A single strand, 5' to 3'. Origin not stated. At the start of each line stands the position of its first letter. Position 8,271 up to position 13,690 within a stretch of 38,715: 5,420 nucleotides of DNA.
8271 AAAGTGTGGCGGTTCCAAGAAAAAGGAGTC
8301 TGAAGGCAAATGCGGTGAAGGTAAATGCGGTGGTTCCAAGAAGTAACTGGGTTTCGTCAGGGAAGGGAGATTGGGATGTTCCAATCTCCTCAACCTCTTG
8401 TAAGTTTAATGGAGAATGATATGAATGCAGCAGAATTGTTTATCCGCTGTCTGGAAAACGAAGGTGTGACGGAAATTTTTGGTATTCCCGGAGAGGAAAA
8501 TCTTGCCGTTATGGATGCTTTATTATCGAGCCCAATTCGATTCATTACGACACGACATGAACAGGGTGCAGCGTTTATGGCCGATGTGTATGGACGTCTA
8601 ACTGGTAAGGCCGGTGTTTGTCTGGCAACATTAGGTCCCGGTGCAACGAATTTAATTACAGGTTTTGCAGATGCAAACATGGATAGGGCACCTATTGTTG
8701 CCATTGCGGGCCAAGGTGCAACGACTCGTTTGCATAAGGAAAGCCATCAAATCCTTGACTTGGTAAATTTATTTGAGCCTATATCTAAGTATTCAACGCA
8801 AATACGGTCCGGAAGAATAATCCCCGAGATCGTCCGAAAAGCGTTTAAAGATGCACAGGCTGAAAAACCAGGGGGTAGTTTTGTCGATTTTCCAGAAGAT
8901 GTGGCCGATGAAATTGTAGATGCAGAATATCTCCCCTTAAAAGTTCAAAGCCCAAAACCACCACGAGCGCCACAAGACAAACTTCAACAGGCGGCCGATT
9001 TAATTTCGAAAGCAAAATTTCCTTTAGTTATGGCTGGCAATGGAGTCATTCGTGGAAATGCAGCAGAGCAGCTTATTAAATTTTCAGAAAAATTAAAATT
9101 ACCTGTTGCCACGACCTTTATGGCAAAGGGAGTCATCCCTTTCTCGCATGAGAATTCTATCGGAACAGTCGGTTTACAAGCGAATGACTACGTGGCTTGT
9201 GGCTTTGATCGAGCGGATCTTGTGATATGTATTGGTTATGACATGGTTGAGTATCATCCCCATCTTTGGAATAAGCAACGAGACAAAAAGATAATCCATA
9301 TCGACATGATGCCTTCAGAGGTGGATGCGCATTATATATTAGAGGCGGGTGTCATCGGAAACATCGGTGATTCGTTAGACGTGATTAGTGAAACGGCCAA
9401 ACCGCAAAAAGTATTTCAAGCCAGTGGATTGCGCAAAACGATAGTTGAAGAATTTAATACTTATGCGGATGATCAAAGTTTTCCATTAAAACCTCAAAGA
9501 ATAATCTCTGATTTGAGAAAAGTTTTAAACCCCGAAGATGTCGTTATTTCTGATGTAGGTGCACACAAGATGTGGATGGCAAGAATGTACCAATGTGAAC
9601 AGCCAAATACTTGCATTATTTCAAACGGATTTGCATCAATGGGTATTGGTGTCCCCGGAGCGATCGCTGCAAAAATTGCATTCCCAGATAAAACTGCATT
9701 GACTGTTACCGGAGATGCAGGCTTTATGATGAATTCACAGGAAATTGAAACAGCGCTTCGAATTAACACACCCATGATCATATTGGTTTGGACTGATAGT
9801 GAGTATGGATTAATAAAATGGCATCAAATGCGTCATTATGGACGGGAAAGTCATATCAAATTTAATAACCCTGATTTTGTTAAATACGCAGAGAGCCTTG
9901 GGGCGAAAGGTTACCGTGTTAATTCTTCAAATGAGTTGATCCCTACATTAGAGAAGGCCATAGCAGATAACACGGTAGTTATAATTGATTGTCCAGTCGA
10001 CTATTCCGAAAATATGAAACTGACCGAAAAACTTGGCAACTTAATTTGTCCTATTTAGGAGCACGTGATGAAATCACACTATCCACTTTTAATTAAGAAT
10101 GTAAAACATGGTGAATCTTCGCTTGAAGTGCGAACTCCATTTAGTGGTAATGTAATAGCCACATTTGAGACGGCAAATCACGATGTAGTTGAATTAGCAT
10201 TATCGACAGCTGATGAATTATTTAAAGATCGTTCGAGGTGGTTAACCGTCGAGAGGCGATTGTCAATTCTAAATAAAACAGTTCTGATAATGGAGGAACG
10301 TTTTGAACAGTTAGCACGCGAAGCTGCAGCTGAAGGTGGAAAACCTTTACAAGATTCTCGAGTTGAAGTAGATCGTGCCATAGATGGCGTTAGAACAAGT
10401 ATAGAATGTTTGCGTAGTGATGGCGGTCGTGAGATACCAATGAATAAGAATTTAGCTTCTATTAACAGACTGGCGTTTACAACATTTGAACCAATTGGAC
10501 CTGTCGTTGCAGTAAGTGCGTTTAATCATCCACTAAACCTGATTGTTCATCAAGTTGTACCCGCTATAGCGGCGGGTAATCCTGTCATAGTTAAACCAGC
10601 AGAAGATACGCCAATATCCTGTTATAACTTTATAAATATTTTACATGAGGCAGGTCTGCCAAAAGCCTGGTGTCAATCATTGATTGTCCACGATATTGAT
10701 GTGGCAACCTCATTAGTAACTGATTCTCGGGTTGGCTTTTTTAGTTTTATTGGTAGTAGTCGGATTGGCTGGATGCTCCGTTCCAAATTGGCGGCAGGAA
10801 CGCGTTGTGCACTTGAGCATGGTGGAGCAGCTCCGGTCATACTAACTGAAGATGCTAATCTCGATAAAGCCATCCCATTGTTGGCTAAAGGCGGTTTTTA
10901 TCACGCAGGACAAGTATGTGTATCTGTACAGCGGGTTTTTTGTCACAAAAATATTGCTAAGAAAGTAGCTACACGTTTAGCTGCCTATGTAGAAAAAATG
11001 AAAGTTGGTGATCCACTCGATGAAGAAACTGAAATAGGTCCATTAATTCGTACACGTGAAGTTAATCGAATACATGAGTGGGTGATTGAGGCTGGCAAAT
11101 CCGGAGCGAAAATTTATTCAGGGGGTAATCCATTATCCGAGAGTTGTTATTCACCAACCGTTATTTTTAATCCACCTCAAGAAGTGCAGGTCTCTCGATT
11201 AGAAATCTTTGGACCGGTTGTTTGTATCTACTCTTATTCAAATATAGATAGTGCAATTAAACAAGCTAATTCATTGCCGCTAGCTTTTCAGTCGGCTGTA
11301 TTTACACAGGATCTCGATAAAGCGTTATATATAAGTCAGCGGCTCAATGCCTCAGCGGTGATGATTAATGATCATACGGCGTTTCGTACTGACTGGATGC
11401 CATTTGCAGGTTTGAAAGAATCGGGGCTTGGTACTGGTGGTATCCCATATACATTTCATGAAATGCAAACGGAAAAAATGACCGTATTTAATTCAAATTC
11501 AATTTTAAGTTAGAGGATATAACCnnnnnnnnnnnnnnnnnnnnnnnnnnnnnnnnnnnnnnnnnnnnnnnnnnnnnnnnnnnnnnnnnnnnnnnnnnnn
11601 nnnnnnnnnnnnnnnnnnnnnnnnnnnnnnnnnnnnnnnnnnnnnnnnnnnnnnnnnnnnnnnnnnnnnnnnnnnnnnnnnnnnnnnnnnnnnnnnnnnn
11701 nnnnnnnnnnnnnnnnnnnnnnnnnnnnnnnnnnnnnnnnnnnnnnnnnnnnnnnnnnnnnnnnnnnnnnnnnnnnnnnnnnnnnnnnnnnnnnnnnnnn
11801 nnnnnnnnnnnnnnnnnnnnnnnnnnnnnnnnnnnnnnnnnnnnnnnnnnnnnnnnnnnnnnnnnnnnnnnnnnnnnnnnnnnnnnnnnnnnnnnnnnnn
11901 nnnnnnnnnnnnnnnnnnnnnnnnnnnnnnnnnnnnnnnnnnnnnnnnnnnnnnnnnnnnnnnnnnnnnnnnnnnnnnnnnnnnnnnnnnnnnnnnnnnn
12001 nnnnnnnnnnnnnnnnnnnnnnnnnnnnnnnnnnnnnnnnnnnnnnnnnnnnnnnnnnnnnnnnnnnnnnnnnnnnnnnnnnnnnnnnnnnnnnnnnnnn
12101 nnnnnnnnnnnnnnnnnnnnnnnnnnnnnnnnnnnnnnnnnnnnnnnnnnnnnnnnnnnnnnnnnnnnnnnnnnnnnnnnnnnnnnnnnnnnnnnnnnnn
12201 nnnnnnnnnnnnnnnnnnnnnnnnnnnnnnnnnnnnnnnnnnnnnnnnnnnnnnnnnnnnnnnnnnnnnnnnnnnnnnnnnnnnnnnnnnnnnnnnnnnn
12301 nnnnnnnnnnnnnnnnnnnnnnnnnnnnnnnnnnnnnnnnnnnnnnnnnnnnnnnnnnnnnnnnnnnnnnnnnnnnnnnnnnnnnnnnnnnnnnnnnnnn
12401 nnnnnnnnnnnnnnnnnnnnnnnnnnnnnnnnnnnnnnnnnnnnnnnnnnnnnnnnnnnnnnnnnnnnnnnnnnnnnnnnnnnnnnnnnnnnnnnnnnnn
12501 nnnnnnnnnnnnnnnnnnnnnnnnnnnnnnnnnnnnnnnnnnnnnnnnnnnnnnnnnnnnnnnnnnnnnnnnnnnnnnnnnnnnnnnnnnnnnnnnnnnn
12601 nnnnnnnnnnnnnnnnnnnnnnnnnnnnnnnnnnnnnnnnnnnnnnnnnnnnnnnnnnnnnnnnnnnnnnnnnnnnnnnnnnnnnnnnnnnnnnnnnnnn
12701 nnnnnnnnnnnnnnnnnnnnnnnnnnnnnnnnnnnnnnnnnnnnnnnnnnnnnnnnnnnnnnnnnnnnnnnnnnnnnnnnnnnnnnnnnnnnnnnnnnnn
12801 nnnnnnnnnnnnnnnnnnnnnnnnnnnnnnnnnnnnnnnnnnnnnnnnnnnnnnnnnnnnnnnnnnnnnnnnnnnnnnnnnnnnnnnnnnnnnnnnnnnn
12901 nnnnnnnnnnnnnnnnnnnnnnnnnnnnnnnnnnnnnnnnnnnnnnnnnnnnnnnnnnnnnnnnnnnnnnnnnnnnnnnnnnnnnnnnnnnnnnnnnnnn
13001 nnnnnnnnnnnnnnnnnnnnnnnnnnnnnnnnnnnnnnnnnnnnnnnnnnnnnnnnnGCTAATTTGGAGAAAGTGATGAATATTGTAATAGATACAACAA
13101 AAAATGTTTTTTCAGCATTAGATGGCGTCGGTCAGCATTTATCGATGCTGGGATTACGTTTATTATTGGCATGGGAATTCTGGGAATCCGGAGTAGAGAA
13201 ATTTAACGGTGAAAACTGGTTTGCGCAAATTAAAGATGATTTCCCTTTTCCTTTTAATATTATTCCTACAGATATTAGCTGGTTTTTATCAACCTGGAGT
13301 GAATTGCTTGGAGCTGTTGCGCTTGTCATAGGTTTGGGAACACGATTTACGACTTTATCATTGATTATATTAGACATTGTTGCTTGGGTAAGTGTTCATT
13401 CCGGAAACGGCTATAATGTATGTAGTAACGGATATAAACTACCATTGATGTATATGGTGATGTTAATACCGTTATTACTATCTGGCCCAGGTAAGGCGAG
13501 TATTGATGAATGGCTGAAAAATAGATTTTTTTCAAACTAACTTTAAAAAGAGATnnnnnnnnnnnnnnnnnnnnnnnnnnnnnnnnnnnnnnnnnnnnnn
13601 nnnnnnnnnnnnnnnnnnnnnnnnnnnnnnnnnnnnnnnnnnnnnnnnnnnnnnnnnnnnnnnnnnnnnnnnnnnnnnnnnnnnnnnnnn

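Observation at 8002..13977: HvfA/bufferin-type Cys-repeat precursor heads an operon with non-canonical enzymes and no MNIO/DUF2063 maturases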

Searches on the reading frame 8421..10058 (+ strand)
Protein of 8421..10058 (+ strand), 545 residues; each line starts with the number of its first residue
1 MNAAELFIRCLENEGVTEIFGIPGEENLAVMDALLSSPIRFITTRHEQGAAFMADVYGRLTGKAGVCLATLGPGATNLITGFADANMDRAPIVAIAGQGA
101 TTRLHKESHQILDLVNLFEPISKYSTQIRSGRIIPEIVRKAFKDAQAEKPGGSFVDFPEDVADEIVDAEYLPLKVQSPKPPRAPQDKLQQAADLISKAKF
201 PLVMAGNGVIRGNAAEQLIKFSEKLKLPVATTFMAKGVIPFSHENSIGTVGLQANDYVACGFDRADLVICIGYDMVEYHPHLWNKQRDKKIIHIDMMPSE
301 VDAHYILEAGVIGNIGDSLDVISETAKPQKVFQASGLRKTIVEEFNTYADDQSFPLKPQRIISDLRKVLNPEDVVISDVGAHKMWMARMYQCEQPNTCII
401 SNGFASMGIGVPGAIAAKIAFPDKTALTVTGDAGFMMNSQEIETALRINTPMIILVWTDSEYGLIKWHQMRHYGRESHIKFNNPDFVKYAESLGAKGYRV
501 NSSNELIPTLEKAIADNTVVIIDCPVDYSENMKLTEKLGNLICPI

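Call 3: search_protein_families(library=pfam, proteins=[window:8421-10058:+], max_evalue=0.01)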
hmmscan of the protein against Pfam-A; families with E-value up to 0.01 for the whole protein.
window:8421-10058:+ (545 aa): 4 families
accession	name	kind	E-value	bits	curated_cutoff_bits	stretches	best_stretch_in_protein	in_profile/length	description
PF02775.26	TPP_enzyme_C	-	7.2e-44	149.7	21.9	1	378-524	1-151/151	Thiamine pyrophosphate enzyme, C-terminal TPP binding domain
PF02776.23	TPP_enzyme_N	-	3.7e-38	130.4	26.8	1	1-115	1-117/119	Thiamine pyrophosphate enzyme, N-terminal TPP binding domain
PF00205.28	TPP_enzyme_M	-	9.9e-35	119.7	30.4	1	188-320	1-135/137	Thiamine pyrophosphate enzyme, central domain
PF02552.22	CO_dh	-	0.0011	19.3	21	1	186-273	23-114/168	CO dehydrogenase beta subunit/acetyl-CoA synthase epsilon subunit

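Call 4: search_protein_families(library=ncbifam, proteins=[window:8421-10058:+], max_evalue=0.01)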
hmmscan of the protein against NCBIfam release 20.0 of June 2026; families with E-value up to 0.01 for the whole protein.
window:8421-10058:+ (545 aa): 53 families (the best 25 are shown)
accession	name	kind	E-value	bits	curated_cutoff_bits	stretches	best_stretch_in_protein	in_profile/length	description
NF006187.0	PRK08322.1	equivalog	8.7e-239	793.5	509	1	1-543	2-546/548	acetolactate synthase large subunit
NF006378.0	PRK08617.1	equivalog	1.4e-160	535.3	510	1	2-538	9-550/556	acetolactate synthase AlsS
TIGR02418.1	acolac_catab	equivalog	2.9e-150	501.3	551.1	1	3-535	1-538/539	acetolactate synthase AlsS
TIGR00118.1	acolac_lg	equivalog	9.4e-130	433.7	538.35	1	1-532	1-540/557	biosynthetic-type acetolactate synthase large subunit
NF004919.0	PRK06276.1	equivalog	3.8e-127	425.1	866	1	1-535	1-547/582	acetolactate synthase large subunit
NF004710.0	PRK06048.1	equivalog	2.3e-115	386.2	976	1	1-532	8-543/561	acetolactate synthase large subunit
NF006052.0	PRK08199.1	subfamily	3.1e-114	382.3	539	1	2-529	9-540/559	thiamine pyrophosphate protein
NF006377.0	PRK08611.1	equivalog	6e-110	368.5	742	1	2-530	5-533/576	pyruvate oxidase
NF005058.0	PRK06466.1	equivalog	1.7e-107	360.3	951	1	2-531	5-552/574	acetolactate synthase 3 large subunit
NF005228.0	PRK06725.1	equivalog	1.9e-107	359.8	991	1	2-532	17-551/571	acetolactate synthase large subunit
NF006524.0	PRK08978.1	equivalog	5.6e-107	358.3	738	1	1-532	1-530/548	acetolactate synthase 2 catalytic subunit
NF005860.0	PRK07789.1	equivalog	2.6e-106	356.4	881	1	1-526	34-578/615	acetolactate synthase large subunit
NF005824.0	PRK07710.1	equivalog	1.7e-103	346.9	976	1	1-532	17-554/573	acetolactate synthase large subunit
NF006016.1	PRK08155.1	equivalog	1.1e-102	344.3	870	1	2-531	4-537/554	acetolactate synthase large subunit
NF005651.0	PRK07418.1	subfamily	9.3e-100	334.6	942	1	3-531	21-564/617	acetolactate synthase large subunit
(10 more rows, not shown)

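Call 36: search_solved_structures(query=window:8421-10058:+, max_evalue=1e-20)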
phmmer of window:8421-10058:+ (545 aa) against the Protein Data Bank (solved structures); distinct sequences matched with E-value up to 1e-20: 129 (the best 60 are shown).
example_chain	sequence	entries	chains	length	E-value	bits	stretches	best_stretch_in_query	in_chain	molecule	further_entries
9zgl_A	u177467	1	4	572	1.7e-123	416.5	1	3-538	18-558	Ancestral acetolactate synthase, catabolic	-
4rjj_A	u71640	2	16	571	5.8e-118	398.2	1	3-535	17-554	Acetolactate synthase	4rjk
4rji_A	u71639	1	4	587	6.4e-118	398.1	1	3-535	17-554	Acetolactate synthase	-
1ozf_A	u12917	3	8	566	9.9e-107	361.2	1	3-535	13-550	Acetolactate synthase, catabolic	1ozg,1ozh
5d6r_B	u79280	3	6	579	1.1e-106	361.1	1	3-535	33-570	Acetolactate synthase, catabolic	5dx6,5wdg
24pi_A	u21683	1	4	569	1.2e-105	357.6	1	3-535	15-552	Ancestral acetolactate synthase, catabolic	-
13bb_A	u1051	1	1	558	4.1e-96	326.2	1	2-543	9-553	acetolactate synthase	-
8xod_A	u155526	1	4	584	7.4e-81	275.8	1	2-528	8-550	BbmA-G484F complex with CBOA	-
8x3x_A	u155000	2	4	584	1e-80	275.3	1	2-528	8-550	BbmA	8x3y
6wo1_A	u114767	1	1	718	5.2e-78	266.4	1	4-526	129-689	Acetohydroxyacid synthase catalytic subunit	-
1upa_A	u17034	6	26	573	8.4e-76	259.1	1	3-529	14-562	CARBOXYETHYLARGININE SYNTHASE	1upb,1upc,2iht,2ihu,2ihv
6dek_A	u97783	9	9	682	3.7e-74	253.7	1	4-520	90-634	Acetolactate synthase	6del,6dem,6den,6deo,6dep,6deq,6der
1jsc_A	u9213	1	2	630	3.9e-74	253.6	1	4-528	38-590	ACETOHYDROXY-ACID SYNTHASE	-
6u9d_A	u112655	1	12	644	4.2e-74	253.5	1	4-528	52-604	Acetolactate synthase catalytic subunit, mitochondrial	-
1n0h_A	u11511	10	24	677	5e-74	253.3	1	4-528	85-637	Acetolactate synthase | Acetolactate synthase, mitochondrial | Acetolactate synthase catalytic subunit, mitochondrial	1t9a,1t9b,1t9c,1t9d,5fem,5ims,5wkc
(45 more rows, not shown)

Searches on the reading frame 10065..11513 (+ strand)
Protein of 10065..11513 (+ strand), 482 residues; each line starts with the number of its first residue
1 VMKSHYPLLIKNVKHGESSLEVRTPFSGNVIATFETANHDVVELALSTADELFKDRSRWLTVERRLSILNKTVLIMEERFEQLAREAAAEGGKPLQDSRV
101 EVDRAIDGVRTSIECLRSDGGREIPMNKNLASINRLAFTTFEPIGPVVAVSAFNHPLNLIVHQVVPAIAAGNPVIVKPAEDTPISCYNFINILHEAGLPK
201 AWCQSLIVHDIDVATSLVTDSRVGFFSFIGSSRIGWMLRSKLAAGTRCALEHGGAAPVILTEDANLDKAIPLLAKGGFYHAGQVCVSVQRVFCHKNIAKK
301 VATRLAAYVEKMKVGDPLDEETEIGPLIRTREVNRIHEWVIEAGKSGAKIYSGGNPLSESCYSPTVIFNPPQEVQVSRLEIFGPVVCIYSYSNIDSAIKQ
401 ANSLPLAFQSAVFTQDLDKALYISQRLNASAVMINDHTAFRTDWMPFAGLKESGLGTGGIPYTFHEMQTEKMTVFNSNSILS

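Call 3: search_protein_families(library=pfam, proteins=[window:10065-11513:+], max_evalue=0.01)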
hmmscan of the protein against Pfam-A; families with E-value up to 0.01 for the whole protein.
window:10065-11513:+ (482 aa): 1 family
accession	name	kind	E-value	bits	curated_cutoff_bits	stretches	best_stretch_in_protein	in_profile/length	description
PF00171.27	Aldedh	-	4.5e-122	408.3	23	1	18-471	7-459/461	Aldehyde dehydrogenase family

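Call 4: search_protein_families(library=ncbifam, proteins=[window:10065-11513:+], max_evalue=0.01)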
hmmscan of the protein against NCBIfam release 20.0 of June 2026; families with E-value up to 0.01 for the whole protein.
window:10065-11513:+ (482 aa): 45 families (the best 25 are shown)
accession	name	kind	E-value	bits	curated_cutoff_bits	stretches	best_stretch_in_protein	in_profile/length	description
NF040648.1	lactal_redase_Meth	equivalog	6.5e-109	365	650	1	16-476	9-463/463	lactaldehyde dehydrogenase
TIGR03250.1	PhnAcAld_DH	equivalog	2.5e-88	296.8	635.65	1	15-457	14-451/472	phosphonoacetaldehyde dehydrogenase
NF047626.1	SulfactDhSafD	equivalog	6.3e-83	279.3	700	1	20-474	3-453/454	sulfoacetaldehyde dehydrogenase SafD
TIGR01804.1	BADH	equivalog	3.5e-81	273.1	668.6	1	17-457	12-453/467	betaine-aldehyde dehydrogenase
NF010000.0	PRK13473.1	subfamily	4.2e-81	273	615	1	13-469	12-466/475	aminobutyraldehyde dehydrogenase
NF009725.0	PRK13252.1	equivalog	5.5e-81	272.4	593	1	16-458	20-462/488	betaine-aldehyde dehydrogenase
TIGR01780.1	SSADH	subfamily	4.6e-80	269.7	646.35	1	22-463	1-440/448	succinate-semialdehyde dehydrogenase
NF040869.1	G3PDH_Arch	equivalog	5.3e-77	259.6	780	1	15-476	30-492/502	NADP-dependent glyceraldehyde-3-phosphate dehydrogenase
NF006916.0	PRK09407.1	equivalog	6.8e-77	259.2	521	1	13-457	29-474/526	succinic semialdehyde dehydrogenase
TIGR02299.1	HpaE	equivalog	1.8e-70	237.9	638.35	1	19-471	17-472/488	5-carboxymethyl-2-hydroxymuconate semialdehyde dehydrogenase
NF045736.1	PaDhStyDRhodo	equivalog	1.5e-69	234.8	800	1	23-457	23-459/479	phenylacetaldehyde dehydrogenase StyD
NF042993.1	AlphKGSA_gudD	equivalog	2.1e-69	234.5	770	1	28-454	30-458/481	alpha-ketoglutaric semialdehyde dehydrogenase GucD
NF006915.0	PRK09406.1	equivalog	3.9e-68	230.4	730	1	24-457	7-438/457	NADP-dependent succinic semialdehyde dehydrogenase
NF045735.1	PaDhStyDPseudo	equivalog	1.5e-67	228.3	850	1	16-457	16-463/483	phenylacetaldehyde dehydrogenase StyD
NF007497.0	PRK10090.1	equivalog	2.8e-66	224.2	500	1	15-466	19-468/480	aldehyde dehydrogenase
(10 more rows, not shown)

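Call 37: search_solved_structures(query=window:10065-11513:+, max_evalue=1e-40)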
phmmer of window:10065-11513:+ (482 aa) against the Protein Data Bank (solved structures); distinct sequences matched with E-value up to 1e-40: 172 (the best 60 are shown).
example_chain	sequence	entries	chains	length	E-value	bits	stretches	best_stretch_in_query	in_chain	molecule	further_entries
5mz5_A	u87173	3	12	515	2e-85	290.6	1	13-476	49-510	ALDH21) | aldehyde dehydrogenase 21 | Aldehyde dehydrogenase 21 (ALDH21)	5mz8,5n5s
5kf0_A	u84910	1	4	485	3.4e-83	283.3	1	1-474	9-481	Aldehyde dehydrogenase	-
8hap_A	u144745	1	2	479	3.7e-81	276.5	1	19-473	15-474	Aldehyde dehydrogenase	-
5jry_A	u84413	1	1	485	4.8e-81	276.2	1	1-474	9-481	NAD-dependent aldehyde dehydrogenase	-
5j6b_A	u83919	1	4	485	1.4e-79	271.3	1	1-472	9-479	Aldehyde dehydrogenase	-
3pqa_A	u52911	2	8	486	4.1e-75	256.6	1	19-475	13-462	Lactaldehyde dehydrogenase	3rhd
4wj9_A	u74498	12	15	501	5.1e-59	203.6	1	22-474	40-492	Retinal dehydrogenase 1 | Aldehyde dehydrogenase 1A1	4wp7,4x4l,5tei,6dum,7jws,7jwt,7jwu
8wfq_A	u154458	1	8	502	5.1e-59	203.6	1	22-474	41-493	Aldehyde dehydrogenase 1A1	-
4wb9_A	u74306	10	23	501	5.3e-59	203.5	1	22-474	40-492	Retinal dehydrogenase 1 | Aldehyde dehydrogenase 1A1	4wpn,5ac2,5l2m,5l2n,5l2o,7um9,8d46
8pvh_A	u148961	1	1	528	6.2e-59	203.3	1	22-474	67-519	Aldehyde dehydrogenase 1A1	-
5abm_A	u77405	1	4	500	7.4e-59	203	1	22-474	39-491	RETINAL DEHYDROGENASE 1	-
1bxs_A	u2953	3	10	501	7.4e-59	203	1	22-474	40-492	ALDEHYDE DEHYDROGENASE | RETINAL DEHYDROGENASE 1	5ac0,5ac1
8s33_A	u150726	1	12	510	7.8e-59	203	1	19-471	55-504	Succinate-semialdehyde dehydrogenase [NAD(P)+]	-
9zh8_A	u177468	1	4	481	9.6e-59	202.7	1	19-466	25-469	Aldehyde dehydrogenase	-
5x5t_A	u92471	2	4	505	1.4e-58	202.2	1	19-466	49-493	Alpha-ketoglutaric semialdehyde dehydrogenase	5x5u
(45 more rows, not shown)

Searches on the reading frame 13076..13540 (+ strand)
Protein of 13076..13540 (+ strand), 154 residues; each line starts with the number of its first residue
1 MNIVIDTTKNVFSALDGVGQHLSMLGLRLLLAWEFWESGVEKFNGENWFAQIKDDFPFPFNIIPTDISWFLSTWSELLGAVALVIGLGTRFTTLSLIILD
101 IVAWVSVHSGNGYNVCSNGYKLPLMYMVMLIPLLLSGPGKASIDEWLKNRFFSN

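Call 3: search_protein_families(library=pfam, proteins=[window:13076-13540:+], max_evalue=0.01)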
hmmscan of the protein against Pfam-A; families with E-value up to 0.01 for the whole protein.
window:13076-13540:+ (154 aa): 2 families
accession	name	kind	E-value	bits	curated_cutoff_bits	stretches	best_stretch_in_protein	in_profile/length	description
PF07681.17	DoxX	-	3.3e-19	69.7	23.6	1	24-108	2-84/85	DoxX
PF04173.18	DoxD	-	0.00029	21.3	22.7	1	76-151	75-148/167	TQO small subunit DoxD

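Call 4: search_protein_families(library=ncbifam, proteins=[window:13076-13540:+], max_evalue=0.01)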
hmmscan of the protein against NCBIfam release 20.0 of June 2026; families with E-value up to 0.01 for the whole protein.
window:13076-13540:+ (154 aa): 1 family
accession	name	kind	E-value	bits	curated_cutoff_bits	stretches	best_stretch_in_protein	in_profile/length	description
NF050144.1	matur_HvfX_fam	equivalog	6.2e-43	146.8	80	2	22-114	2-94/165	HvfX family Cu-binding RiPP maturation protein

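Call 44: find_related_loci(query=A1, collection=metagenome_contigs, flank=10000)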
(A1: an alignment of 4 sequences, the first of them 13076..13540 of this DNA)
Query A1 (154 aa) in metagenome_contigs; peptide patterns used: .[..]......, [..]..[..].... (x = any residue, [..] = any of these).
363 stretches matched a pattern; 108 encode a relative of the query (tblastn E <= 1e-3); the best 80 are kept; 80 distinct loci.
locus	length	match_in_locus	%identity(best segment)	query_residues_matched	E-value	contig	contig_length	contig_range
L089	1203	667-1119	74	1-151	3e-81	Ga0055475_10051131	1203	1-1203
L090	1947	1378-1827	73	1-150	3e-75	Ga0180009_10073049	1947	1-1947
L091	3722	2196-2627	74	4-147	1e-72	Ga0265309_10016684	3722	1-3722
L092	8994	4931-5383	75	1-151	1e-69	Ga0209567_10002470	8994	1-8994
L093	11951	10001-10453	75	1-151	1e-69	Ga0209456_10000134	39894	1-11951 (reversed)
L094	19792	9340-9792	73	1-151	4e-68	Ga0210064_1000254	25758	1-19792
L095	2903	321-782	71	1-154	1e-68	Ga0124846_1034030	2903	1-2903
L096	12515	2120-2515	74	19-150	4e-68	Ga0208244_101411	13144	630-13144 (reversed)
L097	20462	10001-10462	71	1-154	4e-68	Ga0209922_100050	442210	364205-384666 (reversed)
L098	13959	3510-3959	73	1-150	5e-67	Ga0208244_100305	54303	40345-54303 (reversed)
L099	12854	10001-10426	68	11-152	9e-67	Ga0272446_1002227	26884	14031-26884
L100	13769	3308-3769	69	1-154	3e-66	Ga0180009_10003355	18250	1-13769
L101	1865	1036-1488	62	1-151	4e-68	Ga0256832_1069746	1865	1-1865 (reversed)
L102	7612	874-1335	69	1-154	4e-66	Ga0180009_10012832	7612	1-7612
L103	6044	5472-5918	73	1-149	8e-66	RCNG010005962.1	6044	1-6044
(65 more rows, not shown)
